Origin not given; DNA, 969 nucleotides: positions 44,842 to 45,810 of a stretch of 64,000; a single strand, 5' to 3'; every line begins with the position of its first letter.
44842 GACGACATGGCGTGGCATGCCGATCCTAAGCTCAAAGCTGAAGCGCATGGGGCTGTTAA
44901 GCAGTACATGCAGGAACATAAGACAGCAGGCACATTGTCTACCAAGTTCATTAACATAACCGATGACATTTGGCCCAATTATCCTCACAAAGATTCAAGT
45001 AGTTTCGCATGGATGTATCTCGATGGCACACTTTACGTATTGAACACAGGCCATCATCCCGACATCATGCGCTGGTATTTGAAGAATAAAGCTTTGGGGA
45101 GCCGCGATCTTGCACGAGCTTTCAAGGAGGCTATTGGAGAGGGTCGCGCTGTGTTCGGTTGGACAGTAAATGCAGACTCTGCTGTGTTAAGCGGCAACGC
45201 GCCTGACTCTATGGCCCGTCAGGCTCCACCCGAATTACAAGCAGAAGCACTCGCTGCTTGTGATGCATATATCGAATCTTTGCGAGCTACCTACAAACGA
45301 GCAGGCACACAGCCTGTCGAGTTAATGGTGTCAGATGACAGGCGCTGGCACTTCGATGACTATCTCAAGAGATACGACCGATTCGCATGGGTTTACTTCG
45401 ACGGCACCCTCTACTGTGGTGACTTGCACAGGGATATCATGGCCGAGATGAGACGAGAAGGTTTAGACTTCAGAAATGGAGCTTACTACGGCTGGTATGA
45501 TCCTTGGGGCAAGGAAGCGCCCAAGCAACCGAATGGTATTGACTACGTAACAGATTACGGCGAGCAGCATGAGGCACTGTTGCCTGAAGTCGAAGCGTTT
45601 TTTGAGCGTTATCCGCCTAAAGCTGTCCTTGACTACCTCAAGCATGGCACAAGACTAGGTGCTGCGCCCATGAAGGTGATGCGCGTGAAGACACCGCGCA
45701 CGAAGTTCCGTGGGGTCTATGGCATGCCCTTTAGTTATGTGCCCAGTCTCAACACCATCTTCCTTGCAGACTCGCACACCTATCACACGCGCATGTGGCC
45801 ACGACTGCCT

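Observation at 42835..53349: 3504-aa giant polyvalent ORF built from ~20 copies of an unrecognised ~30-aa module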

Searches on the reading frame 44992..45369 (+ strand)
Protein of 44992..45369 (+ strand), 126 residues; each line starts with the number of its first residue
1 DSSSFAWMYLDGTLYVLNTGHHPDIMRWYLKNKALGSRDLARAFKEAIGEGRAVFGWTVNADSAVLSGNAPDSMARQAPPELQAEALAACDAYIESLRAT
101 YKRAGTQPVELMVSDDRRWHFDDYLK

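Call 26: search_solved_structures(query=A1, max_evalue=10)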
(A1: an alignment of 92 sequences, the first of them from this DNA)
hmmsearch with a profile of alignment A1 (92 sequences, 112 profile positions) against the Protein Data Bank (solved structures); distinct sequences matched with E-value up to 10: 3.
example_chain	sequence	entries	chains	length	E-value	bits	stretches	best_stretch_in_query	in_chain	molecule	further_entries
6nru_A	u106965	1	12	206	0.99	13.6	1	3-36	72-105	CobC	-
6tjd_A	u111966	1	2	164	1.4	13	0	12-25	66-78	Cake4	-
9dae_A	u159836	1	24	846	5.9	11.1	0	58-100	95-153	Phosphoenolpyruvate synthase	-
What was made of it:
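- Tried and rejected: The profile of the module against PDB sequences gave nothing below E 0.99 (call 26).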

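Call 31: predict_structure(alignment_id=A1)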
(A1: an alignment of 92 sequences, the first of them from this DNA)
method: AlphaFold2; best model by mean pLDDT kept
length: 126 residues; sequences in the alignment: 92
mean_pLDDT: 76.7   pTM: 0.69
mean pLDDT of the five models: 76.7, 76.4, 74.7, 74.5, 74.4
residues with pLDDT >= 90: 40; 70-90: 52; 50-70: 13; < 50: 21
segments of 3 or more residues with pLDDT < 50: 107-126
pLDDT, mean of each block of 10 residues (from residue 1): 83 90 88 78 88 90 73 71 92 89 60 41 41
secondary structure, 60 per line:
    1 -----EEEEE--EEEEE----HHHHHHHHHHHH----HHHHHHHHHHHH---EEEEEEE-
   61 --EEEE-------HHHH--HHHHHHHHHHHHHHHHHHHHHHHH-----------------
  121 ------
elements in order: E6-10 E13-17 H22-33 H38-49 E53-59 E63-66 H74-77 H80-103
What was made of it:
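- Checked: The AlphaFold model folds as one ~105-aa domain (call 31).
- In the model the motif falls just after the last helix, in a low-confidence linker (call 31). The His starts helix 1 in the model (call 31).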

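Call 40: fold_search(model_id=the predicted structure, library=viral)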
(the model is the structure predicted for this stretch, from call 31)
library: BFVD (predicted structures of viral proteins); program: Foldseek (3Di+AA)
matches with E <= 10: 453; with E <= 0.001: 0
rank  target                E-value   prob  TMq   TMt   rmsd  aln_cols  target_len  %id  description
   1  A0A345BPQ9            2.2e-01  0.08  0.17  0.14  14.7       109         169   16  (no name in the UniProt tables at hand)
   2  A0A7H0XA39            5.7e-01  0.20  0.30  0.39   7.9       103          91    7  (no name in the UniProt tables at hand)
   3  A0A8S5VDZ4            6.5e-01  0.13  0.24  0.33  10.1        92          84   14  Uncharacterized protein [Siphoviridae sp. ctGa111]
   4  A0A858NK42            6.9e-01  0.11  0.27  0.30  15.7       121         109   14  (no name in the UniProt tables at hand)
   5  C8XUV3                7.3e-01  0.06  0.22  0.14  16.6       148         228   18  SegD-like protein [Shigella phage Ag3]
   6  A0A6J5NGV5            7.8e-01  0.09  0.20  0.31  12.4       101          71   13  Uncharacterized protein [uncultured Caudovirales phage]
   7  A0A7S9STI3            7.8e-01  0.08  0.25  0.16  10.2       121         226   12  Uncharacterized protein [Virus NIOZ-UU157]
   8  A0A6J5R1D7            8.3e-01  0.41  0.35  0.48   3.1        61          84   11  Uncharacterized protein [uncultured Caudovirales phage]
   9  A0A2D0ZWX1            8.3e-01  0.14  0.27  0.37   6.2        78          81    9  Uncharacterized protein [Rhodococcus phage Trina]
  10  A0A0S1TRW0            8.3e-01  0.06  0.19  0.05  17.4       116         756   11  Envelope glycoprotein H [Elephant endotheliotropic herpesvirus 4]
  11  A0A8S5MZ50            8.9e-01  0.10  0.27  0.07  12.3        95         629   13  Reverse transcriptase [Siphoviridae sp. ctAUQ2]
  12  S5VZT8                8.9e-01  0.06  0.24  0.12  15.2       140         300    8  Uncharacterized protein [Pseudomonas phage PaBG]
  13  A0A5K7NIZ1            9.5e-01  0.21  0.34  0.50   9.9        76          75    9  (no name in the UniProt tables at hand)
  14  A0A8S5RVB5            9.5e-01  0.18  0.27  0.21   5.6        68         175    9  Uncharacterized protein [Siphoviridae sp. ctHip2]
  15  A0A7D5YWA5            9.5e-01  0.16  0.25  0.33   4.5        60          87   10  (no name in the UniProt tables at hand)
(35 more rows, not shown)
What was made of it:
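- Tried and rejected: Foldseek against BFVD gave nothing below E 0.2 (call 40).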

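Call 44: search_protein_representatives(alignment_id=A1)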
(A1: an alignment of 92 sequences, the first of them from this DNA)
Query: 92 sequences, 112 profile positions. Proteins with E-value up to 0.001 (for the whole library): 258; up to 1e-10: 116; up to 1e-30: 35. The best 150 are listed.
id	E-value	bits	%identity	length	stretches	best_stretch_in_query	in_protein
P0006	5.9e-189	632.7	-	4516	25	3-97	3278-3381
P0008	1.6e-174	586.2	-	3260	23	2-101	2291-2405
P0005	5.2e-167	562.0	-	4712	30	3-103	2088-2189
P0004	3.7e-152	514.2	-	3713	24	3-100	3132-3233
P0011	2.8e-149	504.9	-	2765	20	3-101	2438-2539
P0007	6.9e-149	503.7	-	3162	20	2-99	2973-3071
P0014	1.1e-142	483.7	-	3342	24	3-87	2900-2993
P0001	1.7e-133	454.1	-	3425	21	4-97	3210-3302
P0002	1.3e-122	419.0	-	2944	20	2-101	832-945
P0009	2.1e-118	405.5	-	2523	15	2-100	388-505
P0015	7.3e-113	387.6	-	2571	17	3-101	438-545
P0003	4.6e-107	368.9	-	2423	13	3-79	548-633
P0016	5.1e-106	365.6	-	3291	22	2-78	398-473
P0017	4.7e-71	253.0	-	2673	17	4-78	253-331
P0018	9.4e-69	245.6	-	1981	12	3-78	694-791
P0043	3.6e-26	108.4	-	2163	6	2-92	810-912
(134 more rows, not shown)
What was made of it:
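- In the exhaustive HMM search, 258 of 1.84e9 representatives matched at E<=1e-3, with 2-30 matched stretches among the 150 best listed (call 44).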

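Call 58: search_protein_families(library=pfam, alignment_id=A3, max_evalue=0.01)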
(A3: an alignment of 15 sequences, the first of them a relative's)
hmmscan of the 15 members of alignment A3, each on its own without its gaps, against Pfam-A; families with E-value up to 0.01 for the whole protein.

A. member 1, P0014 (3342 aa): 3 families
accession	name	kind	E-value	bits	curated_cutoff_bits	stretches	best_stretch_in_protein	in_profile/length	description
PF00583.31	Acetyltransf_1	-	9.5e-08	32.8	20.7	1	1957-2022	31-88/116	Acetyltransferase (GNAT) family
PF13508.13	Acetyltransf_7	-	4.7e-05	24.1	27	1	1962-2023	5-61/84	Acetyltransferase (GNAT) domain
PF13673.13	Acetyltransf_10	-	0.0094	16.4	23.6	0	1995-2022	53-80/128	Acetyltransferase (GNAT) domain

B. families by the number of members that match (of 15 scanned): 8 families
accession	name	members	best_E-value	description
PF14284.11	PcfJ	4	1.9e-10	PcfJ-like protein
PF00583.31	Acetyltransf_1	2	9.5e-08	Acetyltransferase (GNAT) family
PF13508.13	Acetyltransf_7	2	4.7e-05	Acetyltransferase (GNAT) domain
PF13673.13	Acetyltransf_10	2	0.00039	Acetyltransferase (GNAT) domain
PF01844.29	HNH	1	2.3e-07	HNH endonuclease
PF14279.12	HNH_5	1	0.0001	HNH endonuclease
PF01885.22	PTS_2-RNA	1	0.0074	RNA 2'-phosphotransferase, Tpt1 / KptA family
PF12760.12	Zn_ribbon_IS1595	1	0.0089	Transposase zinc-ribbon domain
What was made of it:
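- On Tpt1/KptA RNA 2'-phosphotransferase (for the LYH domain): Pfam PTS_2-RNA gives E 0.007 in one relative (call 58).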

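Call 59: search_protein_families(library=pfam, alignment_id=A4, max_evalue=0.01)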
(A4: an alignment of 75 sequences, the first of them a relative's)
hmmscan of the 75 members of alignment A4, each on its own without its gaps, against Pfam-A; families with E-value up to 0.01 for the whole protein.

A. member 1, P0129 (200 aa): 0 families

B. families by the number of members that match (of 75 scanned): 14 families
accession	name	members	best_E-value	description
PF13248.11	Zn_ribbon_3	2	0.0043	zinc-ribbon domain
PF01743.26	PolyA_pol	1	8.1e-24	Poly A polymerase head domain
PF20274.4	cREC_REC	1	3.7e-21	Cyclic-phosphate processing Receiver domain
PF18905.5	DUF5661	1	1.8e-20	Protein of unknown function (DUF5661)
PF10867.13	DUF2664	1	1.5e-05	Protein of unknown function (DUF2664)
PF04434.22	SWIM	1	0.00013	SWIM zinc finger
PF10387.14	DUF2442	1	0.00036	Protein of unknown function (DUF2442)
PF10049.14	DUF2283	1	0.00075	Protein of unknown function (DUF2283)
PF04504.20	GeBP-like_DBD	1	0.00095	Glabrous-enhancer-binding protein-like family, DBD domain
PF17707.6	DUF5553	1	0.0017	Family of unknown function (DUF5553)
PF01844.29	HNH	1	0.002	HNH endonuclease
PF07875.18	Coat_F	1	0.0036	Coat F domain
PF17162.9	DUF5118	1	0.0049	Domain of unknown function (DUF5118)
PF00753.33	Lactamase_B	1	0.0067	Metallo-beta-lactamase superfamily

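Call 108: find_encoding_contigs(protein=P0043, flank=8000, max_places=1)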
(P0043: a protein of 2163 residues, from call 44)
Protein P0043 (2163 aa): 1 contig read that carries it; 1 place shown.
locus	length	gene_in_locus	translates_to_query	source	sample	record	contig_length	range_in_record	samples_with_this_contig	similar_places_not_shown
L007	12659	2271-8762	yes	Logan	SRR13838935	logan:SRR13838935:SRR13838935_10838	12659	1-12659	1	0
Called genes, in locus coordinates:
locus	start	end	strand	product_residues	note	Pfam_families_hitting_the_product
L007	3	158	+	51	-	?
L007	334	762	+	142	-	PF06941:NT5C (weak), PF24694:LNS2_PITM1-3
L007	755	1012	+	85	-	-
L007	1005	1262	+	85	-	-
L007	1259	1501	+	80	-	-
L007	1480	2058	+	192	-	-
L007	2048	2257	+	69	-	-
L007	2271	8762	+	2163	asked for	PF24585:YunG (weak), PF01743:PolyA_pol, PF12627:PolyA_pol_RNAbd, PF01966:HD, PF13735:tRNA_NucTran2_2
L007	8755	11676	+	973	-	-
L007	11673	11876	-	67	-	-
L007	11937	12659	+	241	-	?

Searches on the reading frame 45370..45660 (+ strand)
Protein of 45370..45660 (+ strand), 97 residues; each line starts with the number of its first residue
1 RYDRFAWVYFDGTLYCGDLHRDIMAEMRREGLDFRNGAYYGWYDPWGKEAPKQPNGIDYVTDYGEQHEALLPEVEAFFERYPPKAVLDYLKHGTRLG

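Call 82: find_related_loci(query=A6, collection=genome_contigs, flank=8000)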
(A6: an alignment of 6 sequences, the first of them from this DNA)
Query A6 (97 aa) in genome_contigs; peptide patterns used: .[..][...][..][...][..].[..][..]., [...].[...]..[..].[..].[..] (x = any residue, [..] = any of these).
60 stretches matched a pattern, but none encodes a relative of the query by tblastn (E <= 1e-3).

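Call 83: find_related_loci(query=A6, collection=viral_contigs, flank=10000)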
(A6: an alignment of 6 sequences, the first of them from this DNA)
Query A6 (97 aa) in viral_contigs; peptide patterns used: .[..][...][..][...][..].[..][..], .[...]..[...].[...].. (x = any residue, [..] = any of these).
46 stretches matched a pattern, but none encodes a relative of the query by tblastn (E <= 1e-3).
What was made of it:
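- Tried and rejected: With the best-conserved unit subtype (A6) it found no relative in GTDB species genomes or in IMG/VR (calls 82, 83).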
